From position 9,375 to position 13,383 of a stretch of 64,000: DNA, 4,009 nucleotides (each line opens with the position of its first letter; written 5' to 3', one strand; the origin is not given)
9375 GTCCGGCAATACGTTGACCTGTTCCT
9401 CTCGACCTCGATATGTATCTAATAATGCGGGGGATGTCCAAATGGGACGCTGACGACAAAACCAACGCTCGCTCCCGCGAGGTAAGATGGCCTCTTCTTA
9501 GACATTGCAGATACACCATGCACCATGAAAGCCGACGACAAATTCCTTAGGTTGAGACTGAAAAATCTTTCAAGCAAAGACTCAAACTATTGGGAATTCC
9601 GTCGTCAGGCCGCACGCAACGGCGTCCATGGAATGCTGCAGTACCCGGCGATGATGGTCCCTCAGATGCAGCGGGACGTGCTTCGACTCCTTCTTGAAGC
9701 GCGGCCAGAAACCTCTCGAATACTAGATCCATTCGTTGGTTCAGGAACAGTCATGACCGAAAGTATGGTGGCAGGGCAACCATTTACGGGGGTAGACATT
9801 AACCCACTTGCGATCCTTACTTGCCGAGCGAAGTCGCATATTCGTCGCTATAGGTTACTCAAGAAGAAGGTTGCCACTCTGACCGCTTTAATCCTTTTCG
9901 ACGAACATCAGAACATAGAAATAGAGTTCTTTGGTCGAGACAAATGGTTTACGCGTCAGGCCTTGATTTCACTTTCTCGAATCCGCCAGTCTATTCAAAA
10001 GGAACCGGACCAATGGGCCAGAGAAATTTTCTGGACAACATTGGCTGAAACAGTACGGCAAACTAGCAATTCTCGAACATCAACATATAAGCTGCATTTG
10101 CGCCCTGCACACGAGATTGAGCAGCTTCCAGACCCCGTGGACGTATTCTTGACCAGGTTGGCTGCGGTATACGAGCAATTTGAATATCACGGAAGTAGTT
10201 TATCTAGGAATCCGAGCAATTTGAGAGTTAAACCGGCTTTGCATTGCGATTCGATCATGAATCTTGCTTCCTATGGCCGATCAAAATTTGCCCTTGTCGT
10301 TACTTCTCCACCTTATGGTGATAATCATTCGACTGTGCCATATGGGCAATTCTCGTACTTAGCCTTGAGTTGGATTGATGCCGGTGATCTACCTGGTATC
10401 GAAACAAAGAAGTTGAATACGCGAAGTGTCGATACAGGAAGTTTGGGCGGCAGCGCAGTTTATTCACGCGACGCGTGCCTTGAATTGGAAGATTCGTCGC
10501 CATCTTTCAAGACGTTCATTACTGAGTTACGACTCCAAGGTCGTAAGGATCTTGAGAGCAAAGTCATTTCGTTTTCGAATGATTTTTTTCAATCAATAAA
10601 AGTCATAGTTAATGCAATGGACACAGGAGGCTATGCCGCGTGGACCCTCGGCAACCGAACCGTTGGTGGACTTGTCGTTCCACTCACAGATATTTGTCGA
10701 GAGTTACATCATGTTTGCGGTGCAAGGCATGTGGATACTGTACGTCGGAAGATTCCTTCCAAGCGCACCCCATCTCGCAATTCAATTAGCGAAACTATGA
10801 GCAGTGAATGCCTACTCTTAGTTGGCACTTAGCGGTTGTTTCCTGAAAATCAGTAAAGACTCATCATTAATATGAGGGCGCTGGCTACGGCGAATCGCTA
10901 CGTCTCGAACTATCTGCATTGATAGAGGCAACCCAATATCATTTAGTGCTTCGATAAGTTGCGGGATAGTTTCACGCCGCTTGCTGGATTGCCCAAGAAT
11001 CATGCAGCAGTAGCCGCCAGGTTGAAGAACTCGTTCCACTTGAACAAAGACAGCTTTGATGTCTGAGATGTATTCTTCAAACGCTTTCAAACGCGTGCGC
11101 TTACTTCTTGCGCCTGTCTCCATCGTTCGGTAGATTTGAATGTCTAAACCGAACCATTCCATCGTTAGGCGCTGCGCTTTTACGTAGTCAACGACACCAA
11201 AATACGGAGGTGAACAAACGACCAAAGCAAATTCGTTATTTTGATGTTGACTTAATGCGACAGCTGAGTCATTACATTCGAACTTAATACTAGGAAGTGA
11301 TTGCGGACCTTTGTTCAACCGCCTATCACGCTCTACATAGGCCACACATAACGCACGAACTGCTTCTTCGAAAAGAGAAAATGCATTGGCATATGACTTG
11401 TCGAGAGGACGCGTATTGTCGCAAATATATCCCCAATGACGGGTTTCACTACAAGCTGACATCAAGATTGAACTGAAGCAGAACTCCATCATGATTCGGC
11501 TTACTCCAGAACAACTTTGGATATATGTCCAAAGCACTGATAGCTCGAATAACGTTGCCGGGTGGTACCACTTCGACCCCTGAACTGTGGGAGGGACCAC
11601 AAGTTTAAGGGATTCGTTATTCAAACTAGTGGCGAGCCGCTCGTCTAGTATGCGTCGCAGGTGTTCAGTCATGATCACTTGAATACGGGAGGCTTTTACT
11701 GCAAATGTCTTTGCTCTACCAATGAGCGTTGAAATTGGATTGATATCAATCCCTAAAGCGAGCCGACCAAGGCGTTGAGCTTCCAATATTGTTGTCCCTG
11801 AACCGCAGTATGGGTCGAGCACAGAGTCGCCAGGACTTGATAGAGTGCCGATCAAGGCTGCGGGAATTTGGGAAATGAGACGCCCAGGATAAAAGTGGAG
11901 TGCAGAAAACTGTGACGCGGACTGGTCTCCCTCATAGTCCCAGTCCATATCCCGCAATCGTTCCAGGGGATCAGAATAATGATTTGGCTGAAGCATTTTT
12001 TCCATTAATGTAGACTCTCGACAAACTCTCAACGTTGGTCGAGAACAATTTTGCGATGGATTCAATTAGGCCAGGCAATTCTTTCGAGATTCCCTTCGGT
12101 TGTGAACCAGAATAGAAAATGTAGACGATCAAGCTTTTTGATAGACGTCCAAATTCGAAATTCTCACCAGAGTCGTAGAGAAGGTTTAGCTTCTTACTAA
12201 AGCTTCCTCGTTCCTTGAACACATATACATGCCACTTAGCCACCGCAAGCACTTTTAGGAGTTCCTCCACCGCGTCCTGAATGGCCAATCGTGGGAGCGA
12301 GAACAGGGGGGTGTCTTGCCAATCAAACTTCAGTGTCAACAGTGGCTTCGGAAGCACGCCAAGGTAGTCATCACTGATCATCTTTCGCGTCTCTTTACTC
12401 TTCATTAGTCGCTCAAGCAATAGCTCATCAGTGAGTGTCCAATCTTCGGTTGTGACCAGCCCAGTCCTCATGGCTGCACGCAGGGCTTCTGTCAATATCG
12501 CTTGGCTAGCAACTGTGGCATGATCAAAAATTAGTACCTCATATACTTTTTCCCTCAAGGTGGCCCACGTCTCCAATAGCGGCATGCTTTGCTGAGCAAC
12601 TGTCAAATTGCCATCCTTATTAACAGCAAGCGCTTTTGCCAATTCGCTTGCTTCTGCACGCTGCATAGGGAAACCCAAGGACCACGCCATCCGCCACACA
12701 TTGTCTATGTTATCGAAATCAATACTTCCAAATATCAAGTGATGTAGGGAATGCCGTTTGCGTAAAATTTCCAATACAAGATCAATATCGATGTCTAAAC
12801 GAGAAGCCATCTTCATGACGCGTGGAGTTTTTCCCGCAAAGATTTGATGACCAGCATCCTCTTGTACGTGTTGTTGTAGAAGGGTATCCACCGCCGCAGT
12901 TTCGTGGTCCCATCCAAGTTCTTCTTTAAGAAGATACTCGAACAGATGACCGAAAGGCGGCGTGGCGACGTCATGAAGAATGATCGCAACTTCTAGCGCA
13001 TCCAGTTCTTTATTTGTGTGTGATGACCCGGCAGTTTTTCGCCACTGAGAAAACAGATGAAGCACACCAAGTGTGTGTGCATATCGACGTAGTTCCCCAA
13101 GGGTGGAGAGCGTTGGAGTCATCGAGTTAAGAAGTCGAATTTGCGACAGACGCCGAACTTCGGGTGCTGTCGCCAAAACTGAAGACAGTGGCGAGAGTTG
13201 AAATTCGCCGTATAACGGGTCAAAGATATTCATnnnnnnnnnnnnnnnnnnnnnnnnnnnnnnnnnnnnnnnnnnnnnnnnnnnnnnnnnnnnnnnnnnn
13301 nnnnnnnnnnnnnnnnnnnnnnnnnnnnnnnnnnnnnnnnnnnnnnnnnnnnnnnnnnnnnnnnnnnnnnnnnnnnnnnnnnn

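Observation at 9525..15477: Candidate undescribed six-gene system: two SPPY DNA methyltransferases, three nucleotide-processing enzymes of different folds and a membrane protein, with no restriction nuclease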

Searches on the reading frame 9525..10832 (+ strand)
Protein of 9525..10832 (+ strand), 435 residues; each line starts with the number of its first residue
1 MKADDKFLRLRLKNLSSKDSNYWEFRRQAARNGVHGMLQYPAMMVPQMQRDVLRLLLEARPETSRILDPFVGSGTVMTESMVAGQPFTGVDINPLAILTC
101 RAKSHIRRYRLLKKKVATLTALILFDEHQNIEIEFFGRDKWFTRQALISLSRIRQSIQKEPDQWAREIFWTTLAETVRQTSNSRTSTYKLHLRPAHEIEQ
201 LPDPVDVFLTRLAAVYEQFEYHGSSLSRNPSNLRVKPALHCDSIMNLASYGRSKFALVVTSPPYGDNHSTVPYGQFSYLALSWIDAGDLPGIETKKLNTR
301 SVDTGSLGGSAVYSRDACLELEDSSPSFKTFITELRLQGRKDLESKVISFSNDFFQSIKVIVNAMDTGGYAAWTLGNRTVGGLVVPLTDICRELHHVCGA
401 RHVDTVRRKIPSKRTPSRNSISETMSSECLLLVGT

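Call 3: search_protein_families(library=pfam, proteins=[window:9525-10832:+], max_evalue=0.01)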
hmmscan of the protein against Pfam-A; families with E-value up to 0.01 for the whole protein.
window:9525-10832:+ (435 aa): 2 families
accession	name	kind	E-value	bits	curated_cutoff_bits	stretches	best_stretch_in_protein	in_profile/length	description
PF01555.25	N6_N4_Mtase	-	6.5e-06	26.7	26.7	1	20-94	141-213/221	DNA methylase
PF01170.24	UPF0020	-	0.0024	18.1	22.3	0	62-84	28-50/197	RMKL-like, methyltransferase domain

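Call 4: search_protein_families(library=padloc, proteins=[window:9525-10832:+], max_evalue=0.01)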
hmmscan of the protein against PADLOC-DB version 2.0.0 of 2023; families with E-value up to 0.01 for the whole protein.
window:9525-10832:+ (435 aa): 29 families (the best 25 are shown)
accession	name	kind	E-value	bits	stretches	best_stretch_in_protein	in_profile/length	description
PDLC03360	MTase_II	-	2.2e-83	278.7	1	11-432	13-438/441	Type II methyltransferase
PDLC03322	MTase_II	-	5e-68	228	1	16-425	16-432/446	Type II methyltransferase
PDLC03364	MTase_II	-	1.4e-18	65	1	22-277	20-262/380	Type II methyltransferase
PDLC03380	MTase_II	-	6.3e-16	56.6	2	22-121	19-115/393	Type II methyltransferase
PDLC03377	MTase_II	-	4.2e-14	50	1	26-284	87-344/504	Type II methyltransferase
PDLC03369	MTase_II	-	7e-14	49.5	2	29-105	109-183/532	Type II methyltransferase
PDLC03362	MTase_II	-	1.7e-13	48.2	1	30-399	39-399/438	Type II methyltransferase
PDLC03239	MTase_II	-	1.3e-12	45.2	1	59-287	89-317/442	Type II methyltransferase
PDLC03306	MTase_II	-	4.7e-10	37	1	30-297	26-284/422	Type II methyltransferase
PDLC03224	MTase_II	-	1.5e-08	32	1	60-114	91-146/481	Type II methyltransferase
PDLC03353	MTase_II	-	4.2e-08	31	1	20-93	173-239/260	Type II methyltransferase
PDLC03367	MTase_II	-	1.9e-07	27.8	1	56-100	34-79/633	Type II methyltransferase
PDLC03325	MTase_II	-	4.9e-06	23.5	1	22-103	56-132/426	Type II methyltransferase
PDLC03351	MTase_II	-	8e-06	23.2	1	22-96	111-180/348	Type II methyltransferase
PDLC03354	MTase_II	-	1.2e-05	22.5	1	17-120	305-398/425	Type II methyltransferase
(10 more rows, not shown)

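Call 5: search_protein_families(library=ncbifam, proteins=[window:9525-10832:+], max_evalue=0.01)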
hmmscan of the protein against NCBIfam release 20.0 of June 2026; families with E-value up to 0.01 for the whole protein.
window:9525-10832:+ (435 aa): 2 families
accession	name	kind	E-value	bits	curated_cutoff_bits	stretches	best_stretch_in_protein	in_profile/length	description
NF042963.1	DUF1156_antiphage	equivalog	0.0026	15.9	1000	0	63-104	184-225/960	anti-phage-associated DUF1156 domain-containing protein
TIGR01177.1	TIGR01177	hypoth_equivalog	0.0047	16.3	316.55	0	39-93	161-213/330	TIGR01177 family methyltransferase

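Call 87: search_solved_structures(query=window:9525-10829:+, max_evalue=0.01)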
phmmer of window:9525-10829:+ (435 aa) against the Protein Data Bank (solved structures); distinct sequences matched with E-value up to 0.01: 4.
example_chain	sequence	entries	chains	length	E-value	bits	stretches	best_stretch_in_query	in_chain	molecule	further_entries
5e71_A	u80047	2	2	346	0.0023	20.2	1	41-110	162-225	N2, N2-dimethylguanosine tRNA methyltransferase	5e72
6xt4_A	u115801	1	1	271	0.0025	20.1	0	150-229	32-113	1BH_69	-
9c3u_A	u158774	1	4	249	0.004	19.5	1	52-94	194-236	Methyltransferase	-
8urk_A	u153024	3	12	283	0.0046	19.3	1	52-94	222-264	Methyltransferase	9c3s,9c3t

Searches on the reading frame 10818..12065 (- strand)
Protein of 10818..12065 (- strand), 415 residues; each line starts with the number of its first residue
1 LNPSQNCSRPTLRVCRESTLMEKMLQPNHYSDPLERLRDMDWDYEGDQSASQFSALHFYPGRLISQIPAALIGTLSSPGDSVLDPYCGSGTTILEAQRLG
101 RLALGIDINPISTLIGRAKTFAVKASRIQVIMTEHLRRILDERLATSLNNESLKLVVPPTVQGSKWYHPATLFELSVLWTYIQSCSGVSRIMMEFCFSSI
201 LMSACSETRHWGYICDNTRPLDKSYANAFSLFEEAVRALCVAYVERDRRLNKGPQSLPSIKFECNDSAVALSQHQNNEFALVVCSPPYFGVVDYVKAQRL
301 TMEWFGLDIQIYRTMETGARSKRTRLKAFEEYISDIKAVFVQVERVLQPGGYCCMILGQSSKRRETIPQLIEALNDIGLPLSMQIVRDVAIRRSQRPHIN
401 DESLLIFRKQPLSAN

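Call 3: search_protein_families(library=pfam, proteins=[window:10818-12065:-], max_evalue=0.01)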
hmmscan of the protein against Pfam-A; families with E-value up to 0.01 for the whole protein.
window:10818-12065:- (415 aa): 5 families
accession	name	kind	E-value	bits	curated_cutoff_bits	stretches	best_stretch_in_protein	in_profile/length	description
PF01555.25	N6_N4_Mtase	-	1.8e-17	64.5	26.7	2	66-110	169-213/221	DNA methylase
PF01170.24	UPF0020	-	3.5e-05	24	22.3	1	60-101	9-51/197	RMKL-like, methyltransferase domain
PF13847.12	Methyltransf_31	-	0.00064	19.9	27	0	77-111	2-39/145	Methyltransferase domain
PF13649.12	Methyltransf_25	-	0.0019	19.3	27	0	82-120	1-41/97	Methyltransferase domain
PF08241.18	Methyltransf_11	-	0.0025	18.8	21.2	0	331-354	71-94/95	Methyltransferase domain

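Call 4: search_protein_families(library=padloc, proteins=[window:10818-12065:-], max_evalue=0.01)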
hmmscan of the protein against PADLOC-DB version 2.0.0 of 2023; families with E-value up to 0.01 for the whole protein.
window:10818-12065:- (415 aa): 62 families (the best 25 are shown)
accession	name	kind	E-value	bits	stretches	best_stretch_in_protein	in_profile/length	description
PDLC03364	MTase_II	-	3.8e-32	109.7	1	31-363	10-326/380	Type II methyltransferase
PDLC03380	MTase_II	-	2.2e-27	94.3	1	38-409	16-392/393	Type II methyltransferase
PDLC03353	MTase_II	-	1e-23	82.2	2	42-109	176-239/260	Type II methyltransferase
PDLC03322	MTase_II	-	1.1e-21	75.2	1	35-333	18-324/446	Type II methyltransferase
PDLC03239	MTase_II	-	4e-21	73.2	1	58-370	70-382/442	Type II methyltransferase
PDLC03325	MTase_II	-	5.8e-21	72.7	2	64-184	77-181/426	Type II methyltransferase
PDLC03362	MTase_II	-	1.2e-18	65.3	1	56-309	46-292/438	Type II methyltransferase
PDLC03351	MTase_II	-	1.3e-18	65.3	1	54-111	122-179/348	Type II methyltransferase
PDLC03224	MTase_II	-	1.6e-18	64.9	1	78-314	93-332/481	Type II methyltransferase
PDLC03249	MTase_II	-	2e-16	58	2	54-142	105-205/541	Type II methyltransferase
PDLC03350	MTase_II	-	6.8e-16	56.6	2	60-114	235-289/312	Type II methyltransferase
PDLC03377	MTase_II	-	7.8e-14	49.1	1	50-307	90-346/504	Type II methyltransferase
PDLC03387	MTase_II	-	1.1e-13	49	1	70-110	225-265/289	Type II methyltransferase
PDLC03371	MTase_II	-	1.7e-12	45.5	1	69-110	201-242/260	Type II methyltransferase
PDLC03283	MTase_II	-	3.1e-12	44.4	2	66-127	217-279/352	Type II methyltransferase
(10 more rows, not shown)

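Call 5: search_protein_families(library=ncbifam, proteins=[window:10818-12065:-], max_evalue=0.01)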
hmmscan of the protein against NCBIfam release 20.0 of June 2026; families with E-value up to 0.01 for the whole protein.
window:10818-12065:- (415 aa): 11 families
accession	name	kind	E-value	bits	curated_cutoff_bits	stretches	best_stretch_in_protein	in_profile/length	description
NF050803.1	DnaMtaseCcrMCaul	equivalog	2.5e-05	23.4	830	1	74-128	201-255/350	adenine-specific DNA-methyltransferase CcrM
TIGR01177.1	TIGR01177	hypoth_equivalog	3.5e-05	23.3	316.55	1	77-109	181-213/330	TIGR01177 family methyltransferase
NF010253.0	PRK13699.1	subfamily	8e-05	22.4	244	1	60-124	145-209/226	DNA methyltransferase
NF001790.0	PRK00517.3-3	equivalog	0.00013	21.5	269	1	73-125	117-168/262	50S ribosomal protein L11 methyltransferase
NF042963.1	DUF1156_antiphage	equivalog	0.00019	19.7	1000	1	81-123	186-228/960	anti-phage-associated DUF1156 domain-containing protein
NF008572.0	PRK11524.1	equivalog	0.00056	19.1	292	1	71-110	207-246/294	adenine-specific DNA-methyltransferase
NF045667.1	MTase_DVU1556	equivalog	0.0027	17.2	155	0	77-119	21-64/213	DVU_1556 family methyltransferase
NF040850.1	Trm14_Thcoccales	equivalog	0.003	16.5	480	1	58-96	197-235/365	tRNA (guanine(6)-N2)-methyltransferase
NF043040.1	corrin_prot_MT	hypoth_equivalog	0.0043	16.5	180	0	65-113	28-76/216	corrinoid protein-associated methyltransferase CpaM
NF040721.1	Trm14_Arch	equivalog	0.0069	15.5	280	0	59-97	171-210/370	tRNA (guanine(6)-N2)-methyltransferase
NF008748.0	PRK11783.1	equivalog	0.0092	14.2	466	0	78-98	192-212/704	bifunctional 23S rRNA (guanine(2069)-N(7))-methyltransferase RlmK/23S rRNA (guanine(2445)-N(2))-methyltransferase RlmL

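Call 86: search_solved_structures(query=window:10821-12005:-, max_evalue=0.01)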
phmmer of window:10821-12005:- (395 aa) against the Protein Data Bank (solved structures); distinct sequences matched with E-value up to 0.01: 10.
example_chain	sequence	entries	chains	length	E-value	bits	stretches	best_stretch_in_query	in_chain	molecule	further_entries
2zie_A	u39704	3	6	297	1.5e-08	37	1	43-97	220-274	Putative modification methylase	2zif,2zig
8s9n_A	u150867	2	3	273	9.6e-05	24.6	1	51-91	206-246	DNA cytosine-N4 methyltransferase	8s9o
8s9m_A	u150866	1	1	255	9.7e-05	24.5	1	51-91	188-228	DNA cytosine-N4 methyltransferase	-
6pbd_A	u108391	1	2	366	0.00028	23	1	52-88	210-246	Modification methylase CcrMI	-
1g60_A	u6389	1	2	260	0.00057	22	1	50-90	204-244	Adenine-specific Methyltransferase MboIIA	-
1ufk_A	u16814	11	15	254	0.00095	21.3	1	56-92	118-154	TT0836 protein | Ribosomal protein L11 methyltransferase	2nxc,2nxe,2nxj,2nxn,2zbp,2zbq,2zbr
3cjt_A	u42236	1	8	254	0.00096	21.3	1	56-92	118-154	Ribosomal protein L11 methyltransferase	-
8urk_A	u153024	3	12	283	0.002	20.2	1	52-102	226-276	Methyltransferase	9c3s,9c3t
9c3u_A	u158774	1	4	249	0.0039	19.2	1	52-95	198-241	Methyltransferase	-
3tlj_A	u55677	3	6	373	0.0044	19.1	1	23-77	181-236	tRNA (guanine N2-)-methyltransferase Trm14 | Crystal structure of Trm14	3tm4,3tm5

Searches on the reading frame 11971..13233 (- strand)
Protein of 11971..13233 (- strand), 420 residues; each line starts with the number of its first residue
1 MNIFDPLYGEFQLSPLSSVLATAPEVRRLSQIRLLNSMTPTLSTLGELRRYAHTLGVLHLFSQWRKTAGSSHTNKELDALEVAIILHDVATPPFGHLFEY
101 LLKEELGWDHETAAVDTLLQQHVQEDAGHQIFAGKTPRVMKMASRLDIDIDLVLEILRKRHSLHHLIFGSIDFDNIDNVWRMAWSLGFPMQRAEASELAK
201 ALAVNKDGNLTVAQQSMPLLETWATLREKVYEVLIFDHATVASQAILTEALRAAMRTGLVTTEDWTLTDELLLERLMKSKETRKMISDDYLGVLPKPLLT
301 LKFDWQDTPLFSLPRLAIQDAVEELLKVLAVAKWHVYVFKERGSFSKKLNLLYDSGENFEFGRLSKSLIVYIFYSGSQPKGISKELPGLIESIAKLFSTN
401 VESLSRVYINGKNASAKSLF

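Call 3: search_protein_families(library=pfam, proteins=[window:11971-13233:-], max_evalue=0.01)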
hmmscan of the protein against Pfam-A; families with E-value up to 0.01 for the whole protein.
window:11971-13233:- (420 aa): 1 family
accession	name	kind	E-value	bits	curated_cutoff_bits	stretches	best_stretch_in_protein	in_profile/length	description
PF01966.28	HD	-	1.3e-06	29.2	22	1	50-130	1-81/116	HD domain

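Call 4: search_protein_families(library=padloc, proteins=[window:11971-13233:-], max_evalue=0.01)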
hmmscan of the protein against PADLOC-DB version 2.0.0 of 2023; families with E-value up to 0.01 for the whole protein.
window:11971-13233:- (420 aa): 0 families

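Call 5: search_protein_families(library=ncbifam, proteins=[window:11971-13233:-], max_evalue=0.01)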
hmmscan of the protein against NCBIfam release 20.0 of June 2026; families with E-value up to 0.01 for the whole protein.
window:11971-13233:- (420 aa): 2 families
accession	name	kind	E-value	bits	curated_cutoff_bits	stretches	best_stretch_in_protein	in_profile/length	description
NF003429.0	PRK04926.1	equivalog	0.0021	17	405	1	78-106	108-136/500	dGTPase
NF002205.0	PRK01096.1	equivalog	0.0025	16.9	439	1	74-126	97-148/444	deoxyguanosinetriphosphate triphosphohydrolase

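Call 7: search_solved_structures(query=window:11971-13233:-, max_evalue=1)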
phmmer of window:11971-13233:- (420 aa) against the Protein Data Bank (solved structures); distinct sequences matched with E-value up to 1: 31.
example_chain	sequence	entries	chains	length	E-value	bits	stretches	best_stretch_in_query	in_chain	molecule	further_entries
2q14_A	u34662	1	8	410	2e-10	43.5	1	4-254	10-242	Phosphohydrolase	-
2hek_A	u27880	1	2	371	7.3e-07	31.8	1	4-265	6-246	Hypothetical protein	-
4qg4_A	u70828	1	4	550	4.1e-05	26.1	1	3-115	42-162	Deoxynucleoside triphosphate triphosphohydrolase SAMHD1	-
6tx0_A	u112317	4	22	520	5.1e-05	25.7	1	3-115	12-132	Deoxynucleoside triphosphate triphosphohydrolase SAMHD1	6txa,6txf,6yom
9mr6_A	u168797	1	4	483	6.2e-05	25.4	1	4-123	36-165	HD domain-containing protein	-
5ao1_A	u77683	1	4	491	6.4e-05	25.4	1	3-115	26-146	DEOXYNUCLEOSIDE TRIPHOSPHATE TRIPHOSPHOHYDROLASE SAMHD1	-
8gb1_A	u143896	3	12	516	6.8e-05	25.3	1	3-115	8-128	Deoxynucleoside triphosphate triphosphohydrolase SAMHD1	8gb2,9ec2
6txc_A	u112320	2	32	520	7e-05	25.3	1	3-115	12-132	Deoxynucleoside triphosphate triphosphohydrolase SAMHD1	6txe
4q7h_A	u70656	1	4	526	7.1e-05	25.2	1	3-115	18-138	Deoxynucleoside triphosphate triphosphohydrolase SAMHD1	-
6u6x_A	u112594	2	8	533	7.3e-05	25.2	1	3-115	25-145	Deoxynucleoside triphosphate triphosphohydrolase SAMHD1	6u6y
4mz7_A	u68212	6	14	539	7.4e-05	25.2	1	3-115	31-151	Deoxynucleoside triphosphate triphosphohydrolase SAMHD1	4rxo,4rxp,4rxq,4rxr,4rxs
5ao3_A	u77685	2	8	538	7.4e-05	25.2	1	3-115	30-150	DEOXYNUCLEOSIDE TRIPHOSPHATE TRIPHOSPHOHYDROLASE SAMHD1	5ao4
4bzc_A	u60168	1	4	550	7.7e-05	25.1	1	3-115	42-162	DEOXYNUCLEOSIDE TRIPHOSPHATE TRIPHOSPHOHYDROLASE SAMHD1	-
6u6z_A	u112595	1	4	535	8e-05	25.1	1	3-115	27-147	Deoxynucleoside triphosphate triphosphohydrolase SAMHD1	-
5ao0_A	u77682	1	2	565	8.1e-05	25.1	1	3-115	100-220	DEOXYNUCLEOSIDE TRIPHOSPHATE TRIPHOSPHOHYDROLASE SAMHD1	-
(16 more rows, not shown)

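Call 10: search_protein_families(library=phrogs, proteins=[window:11971-13233:-], max_evalue=0.1)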
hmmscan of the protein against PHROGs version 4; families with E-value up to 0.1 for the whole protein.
window:11971-13233:- (420 aa): 1 family
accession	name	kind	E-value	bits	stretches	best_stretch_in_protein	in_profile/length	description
phrog_35128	-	unknown function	0.028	14.3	0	2-63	10-70/511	-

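Call 67: search_dna_similar(query=window:11971-13233:-, collection=plasmids, mode=protein, max_evalue=1e-10, max_rows=15)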
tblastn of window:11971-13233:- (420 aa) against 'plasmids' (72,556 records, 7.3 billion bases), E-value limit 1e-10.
Records with a match: 1; places in all: 1; records where one place covers at least 80% of the query: 1.
Best place of each record, by identity: <60% 1.
By first word of the organism name: Rhizobium 1.
By predicted mobility (MOB-suite, as given by PLSDB): non-mobilizable 1.
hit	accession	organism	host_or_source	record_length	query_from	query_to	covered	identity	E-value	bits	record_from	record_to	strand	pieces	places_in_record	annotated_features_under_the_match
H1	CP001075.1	Rhizobium etli CIAT 652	-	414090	4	383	90%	27.4%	8e-29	126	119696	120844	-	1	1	hypothetical protein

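Call 68: search_dna_similar(query=window:11971-13233:-, collection=phages, mode=protein, max_evalue=1e-10, max_rows=15)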
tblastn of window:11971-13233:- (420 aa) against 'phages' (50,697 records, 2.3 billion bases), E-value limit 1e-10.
No match.

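Call 69: get_annotated_region(hit=H1, flank=8000)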
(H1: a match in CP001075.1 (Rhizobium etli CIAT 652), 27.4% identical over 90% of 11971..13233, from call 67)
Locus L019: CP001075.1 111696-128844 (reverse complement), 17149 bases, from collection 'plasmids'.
description: Rhizobium etli CIAT 652 plasmid pA, complete sequence
organism: Rhizobium etli CIAT 652 (NCBI taxid 491916)
taxonomy: Bacteria; Pseudomonadota; Alphaproteobacteria; Hyphomicrobiales; Rhizobiaceae; Rhizobium; Rhizobium etli; Rhizobium etli CIAT 652
host: -; source: -; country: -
typing (MOB-suite, as given by PLSDB): non-mobilizable; replicon rep_cluster_83
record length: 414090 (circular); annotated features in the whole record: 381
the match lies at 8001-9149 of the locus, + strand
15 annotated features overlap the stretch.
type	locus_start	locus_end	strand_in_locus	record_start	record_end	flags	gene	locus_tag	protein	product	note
CDS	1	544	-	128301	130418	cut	-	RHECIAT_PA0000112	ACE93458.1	putative C-terminal processing peptidase protein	-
CDS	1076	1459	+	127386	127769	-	-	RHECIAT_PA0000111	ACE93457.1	hypothetical conserved protein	-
CDS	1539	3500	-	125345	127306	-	fusAa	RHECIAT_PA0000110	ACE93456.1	elongation factor G protein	-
CDS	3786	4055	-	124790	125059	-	-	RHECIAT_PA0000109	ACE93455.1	hypothetical protein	-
CDS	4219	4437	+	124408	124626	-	-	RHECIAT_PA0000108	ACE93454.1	hypothetical protein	-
CDS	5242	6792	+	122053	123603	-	-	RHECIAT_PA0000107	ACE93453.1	hypothetical protein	-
CDS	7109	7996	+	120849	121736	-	-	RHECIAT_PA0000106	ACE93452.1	hypothetical protein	-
CDS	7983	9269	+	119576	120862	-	-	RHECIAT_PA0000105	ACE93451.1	hypothetical protein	-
CDS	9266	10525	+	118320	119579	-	-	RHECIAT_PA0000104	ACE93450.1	hypothetical protein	-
CDS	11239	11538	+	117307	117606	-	-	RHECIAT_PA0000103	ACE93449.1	hypothetical conserved protein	-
CDS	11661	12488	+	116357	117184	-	-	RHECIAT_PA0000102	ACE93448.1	hypothetical protein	-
CDS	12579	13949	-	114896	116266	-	agaL2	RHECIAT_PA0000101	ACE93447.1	alpha-galactosidase protein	-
CDS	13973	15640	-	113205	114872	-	-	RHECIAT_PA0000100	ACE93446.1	probable peptide ABC transporter, ATP-binding protein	-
CDS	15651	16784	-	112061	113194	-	-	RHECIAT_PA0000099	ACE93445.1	probable peptide ABC transporter, permease protein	-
CDS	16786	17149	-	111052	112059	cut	-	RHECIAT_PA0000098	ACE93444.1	probable peptide ABC transporter, permease protein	-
